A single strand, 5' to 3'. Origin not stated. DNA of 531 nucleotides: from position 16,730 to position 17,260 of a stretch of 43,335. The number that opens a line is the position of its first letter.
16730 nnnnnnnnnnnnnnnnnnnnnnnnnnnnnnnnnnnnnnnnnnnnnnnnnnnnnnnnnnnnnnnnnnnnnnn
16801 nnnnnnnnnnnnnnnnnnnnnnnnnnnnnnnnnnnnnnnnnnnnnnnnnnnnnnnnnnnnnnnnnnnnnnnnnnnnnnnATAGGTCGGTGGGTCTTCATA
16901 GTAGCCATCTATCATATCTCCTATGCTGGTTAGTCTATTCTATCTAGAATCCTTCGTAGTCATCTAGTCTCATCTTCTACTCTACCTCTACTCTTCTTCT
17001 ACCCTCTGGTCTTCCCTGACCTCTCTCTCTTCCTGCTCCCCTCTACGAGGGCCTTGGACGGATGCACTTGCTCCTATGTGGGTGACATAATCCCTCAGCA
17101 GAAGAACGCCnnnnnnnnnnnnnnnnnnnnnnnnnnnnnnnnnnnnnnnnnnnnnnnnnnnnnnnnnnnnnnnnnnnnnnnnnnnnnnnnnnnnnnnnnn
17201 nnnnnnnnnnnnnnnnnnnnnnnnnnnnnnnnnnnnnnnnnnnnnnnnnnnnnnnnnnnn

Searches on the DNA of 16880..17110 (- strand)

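Call 86: search_dna_similar(query=window:16880-17110:-, collection=phages, mode=distant, rows=spread, max_rows=25)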
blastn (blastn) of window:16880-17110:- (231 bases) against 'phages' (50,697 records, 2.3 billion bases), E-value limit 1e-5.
Records with a match: 93; places in all: 93; records where one place covers at least 80% of the query: 93.
Best place of each record, by identity: >=99% 17; 95-99% 26; 90-95% 4; 80-90% 41; 60-80% 5.
By first word of the organism name: Pseudomonas 93.
By host as written in the record: Pseudomonas aeruginosa 40; Pseudomonas aeruginosa PAO1 20; Pseudomonas sp. 6; Pseudomonas aeruginosa (clinical isolates) 4; - 3; Pseudomonas aeruginosa ATCC 10145 2; Pseudomonas aeruginosa PA5-1-1 2; Pseudomonas aeruginosa 130 2; and 13 more.
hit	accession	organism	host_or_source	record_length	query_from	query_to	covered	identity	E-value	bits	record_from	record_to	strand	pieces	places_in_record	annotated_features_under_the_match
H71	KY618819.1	Pseudomonas phage PAXYB1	Pseudomonas aeruginosa PAO1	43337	1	231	100%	99.6%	1e-112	411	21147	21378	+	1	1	hypothetical protein | DNA-dependent RNA polymerase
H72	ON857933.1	Pseudomonas phage vB_PaeP_FBPa18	Pseudomonas sp.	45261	1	231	100%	99.6%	1e-112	411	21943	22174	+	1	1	hypothetical protein | DNA-directed RNA polymerase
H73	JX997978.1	Pseudomonas phage MPK6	Pseudomonas aeruginosa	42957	1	231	100%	99.1%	1e-111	407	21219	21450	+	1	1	hypothetical protein | phage-specific RNA polymerase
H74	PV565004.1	Pseudomonas phage vB_PaePA01phi1_RS1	Pseudomonas aeruginosa (clinical ...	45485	1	231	100%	99.1%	1e-111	407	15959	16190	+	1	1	hypothetical protein | RNA polymerase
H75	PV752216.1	Pseudomonas phage vB_PaeP_YZ2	Pseudomonas aeruginosa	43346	1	231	100%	99.1%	2e-110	403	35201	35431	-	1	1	hypothetical protein | RNA polymerase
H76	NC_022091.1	Pseudomonas phage MPK7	Pseudomonas aeruginosa PAO1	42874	1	231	100%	98.7%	2e-109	399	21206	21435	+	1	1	hypothetical protein | RNA polymerase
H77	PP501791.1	Pseudomonas phage vB_Pae10145-KEN1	Pseudomonas aeruginosa ATCC 10145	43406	1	231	100%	98.3%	8e-108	395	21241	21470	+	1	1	hypothetical protein | RNA polymerase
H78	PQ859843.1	Pseudomonas phage CP-p-PA-22060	Pseudomonas aeruginosa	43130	1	231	100%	97.9%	2e-109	399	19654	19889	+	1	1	hypothetical protein | RNA polymerase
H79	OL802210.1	Pseudomonas phage vB_Pae_S1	Pseudomonas aeruginosa PAO1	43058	1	231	100%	97.9%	4e-106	389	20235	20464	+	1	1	hypothetical protein | DNA-dependent RNA polymerase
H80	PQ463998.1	Pseudomonas phage PpY1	Pseudomonas aeruginosa PAO1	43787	1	231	100%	97.0%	5e-104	381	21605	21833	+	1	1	record has no annotation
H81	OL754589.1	Pseudomonas phage L5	Pseudomonas aeruginosa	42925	1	231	100%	96.1%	2e-102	377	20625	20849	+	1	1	hypothetical protein | DNA-directed RNA polymerase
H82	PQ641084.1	Pseudomonas phage BARC01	Pseudomonas aeruginosa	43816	1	231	100%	95.8%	5e-104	382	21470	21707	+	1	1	hypothetical protein | RNA polymerase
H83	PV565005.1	Pseudomonas phage vB_PaePA10145phi1_RS1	Pseudomonas aeruginosa (clinical ...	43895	1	230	100%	92.0%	4e-93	345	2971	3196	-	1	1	hypothetical protein | RNA polymerase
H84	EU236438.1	Pseudomonas phage PT2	-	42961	1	230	100%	89.3%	6e-78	295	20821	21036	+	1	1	conserved hypothetical phage protein | putative DNA-dependent RNA polymerase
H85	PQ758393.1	Pseudomonas phage 5401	Pseudomonas aeruginosa 147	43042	1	230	100%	88.8%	2e-77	294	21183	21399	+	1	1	hypothetical protein | DNA-directed RNA polymerase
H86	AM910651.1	Pseudomonas phage LUZ19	Pseudomonas aeruginosa PAO1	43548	1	230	100%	88.0%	3e-75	286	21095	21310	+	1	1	gp27: hypothetical protein | gp26: phage-specific RNA polymerase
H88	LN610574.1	Pseudomonas phage vB_PaeP_PAO1_Ab05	Pseudomonas aeruginosa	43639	1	229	99%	80.9%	2e-52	211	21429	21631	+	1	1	ORF32: hypothetical protein | ORF31: putative RNA polymerase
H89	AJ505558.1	Pseudomonas phage phiKMV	-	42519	1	229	99%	80.4%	2e-51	206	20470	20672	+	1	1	hypothetical protein | gp26: putative DNA-dependent RNA polymerase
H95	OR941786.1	Pseudomonas phage PJNP013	Pseudomonas aeruginosa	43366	1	218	94%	76.3%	1e-41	174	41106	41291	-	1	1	none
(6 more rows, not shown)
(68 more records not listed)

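Call 87: get_annotated_region(hit=H86, flank=60)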
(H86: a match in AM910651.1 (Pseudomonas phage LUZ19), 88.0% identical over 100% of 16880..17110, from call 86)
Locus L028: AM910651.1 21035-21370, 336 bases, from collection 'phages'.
description: Pseudomonas phage LUZ19, complete genome.
organism: Pseudomonas phage LUZ19 (NCBI taxid 484896)
taxonomy: Viruses; Duplodnaviria; Heunggongvirae; Uroviricota; Caudoviricetes; Autographiviridae; Krylovirinae; Phikmvvirus; Phikmvvirus LUZ19
host: Pseudomonas aeruginosa PAO1; source: hospital sewage sample; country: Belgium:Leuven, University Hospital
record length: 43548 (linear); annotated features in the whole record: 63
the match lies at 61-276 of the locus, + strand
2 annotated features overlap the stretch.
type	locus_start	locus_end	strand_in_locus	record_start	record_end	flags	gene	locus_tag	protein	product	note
CDS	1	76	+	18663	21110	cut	gp26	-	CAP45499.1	phage-specific RNA polymerase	-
CDS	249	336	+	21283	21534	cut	gp27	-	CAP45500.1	hypothetical protein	-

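Call 88: get_annotated_region(hit=H89, flank=60)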
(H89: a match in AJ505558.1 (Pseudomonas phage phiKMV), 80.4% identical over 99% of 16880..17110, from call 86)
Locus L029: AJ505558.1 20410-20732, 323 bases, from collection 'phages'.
description: Bacteriophage phiKMV complete genome.
organism: Pseudomonas phage phiKMV (NCBI taxid 204270)
taxonomy: Viruses; Duplodnaviria; Heunggongvirae; Uroviricota; Caudoviricetes; Autographiviridae; Krylovirinae; Phikmvvirus; Phikmvvirus phiKMV
host: -; source: -; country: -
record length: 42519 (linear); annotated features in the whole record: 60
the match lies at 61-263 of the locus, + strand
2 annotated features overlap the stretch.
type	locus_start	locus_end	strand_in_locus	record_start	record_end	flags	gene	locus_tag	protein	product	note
CDS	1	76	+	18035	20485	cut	gp26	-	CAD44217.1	putative DNA-dependent RNA polymerase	RNA polymerase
CDS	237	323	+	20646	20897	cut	-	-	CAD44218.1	hypothetical protein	ORF27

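Call 89: get_annotated_region(hit=H95, flank=60)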
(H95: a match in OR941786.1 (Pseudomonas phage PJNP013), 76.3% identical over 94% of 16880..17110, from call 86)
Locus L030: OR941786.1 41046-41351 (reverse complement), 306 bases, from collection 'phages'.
description: Pseudomonas phage PJNP013, complete genome.
organism: Pseudomonas phage PJNP013 (NCBI taxid 3108093)
taxonomy: Viruses; Duplodnaviria; Heunggongvirae; Uroviricota; Caudoviricetes; Autographiviridae; Krylovirinae; Phikmvvirus
host: Pseudomonas aeruginosa; source: wastewater; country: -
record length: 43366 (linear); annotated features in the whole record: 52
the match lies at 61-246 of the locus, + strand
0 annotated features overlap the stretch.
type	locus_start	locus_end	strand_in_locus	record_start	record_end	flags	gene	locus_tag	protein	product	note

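Call 90: get_annotated_region(hit=H88, flank=60)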
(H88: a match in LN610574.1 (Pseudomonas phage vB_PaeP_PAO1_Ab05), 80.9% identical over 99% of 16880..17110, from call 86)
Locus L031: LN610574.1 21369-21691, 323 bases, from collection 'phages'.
description: Pseudomonas phage vB_PaeP_PAO1_Ab05, complete genome.
organism: Pseudomonas phage vB_PaeP_PAO1_Ab05 (NCBI taxid 1548902)
taxonomy: Viruses; Duplodnaviria; Heunggongvirae; Uroviricota; Caudoviricetes; Autographiviridae; Krylovirinae; Phikmvvirus; Phikmvvirus Ab05
host: Pseudomonas aeruginosa; source: sewage water sample; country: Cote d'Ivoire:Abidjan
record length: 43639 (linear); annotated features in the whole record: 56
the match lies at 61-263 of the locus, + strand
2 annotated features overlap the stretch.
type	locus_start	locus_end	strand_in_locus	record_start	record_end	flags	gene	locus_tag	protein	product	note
CDS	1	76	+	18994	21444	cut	ORF31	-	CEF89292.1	putative RNA polymerase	-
CDS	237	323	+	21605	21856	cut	ORF32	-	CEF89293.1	hypothetical protein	-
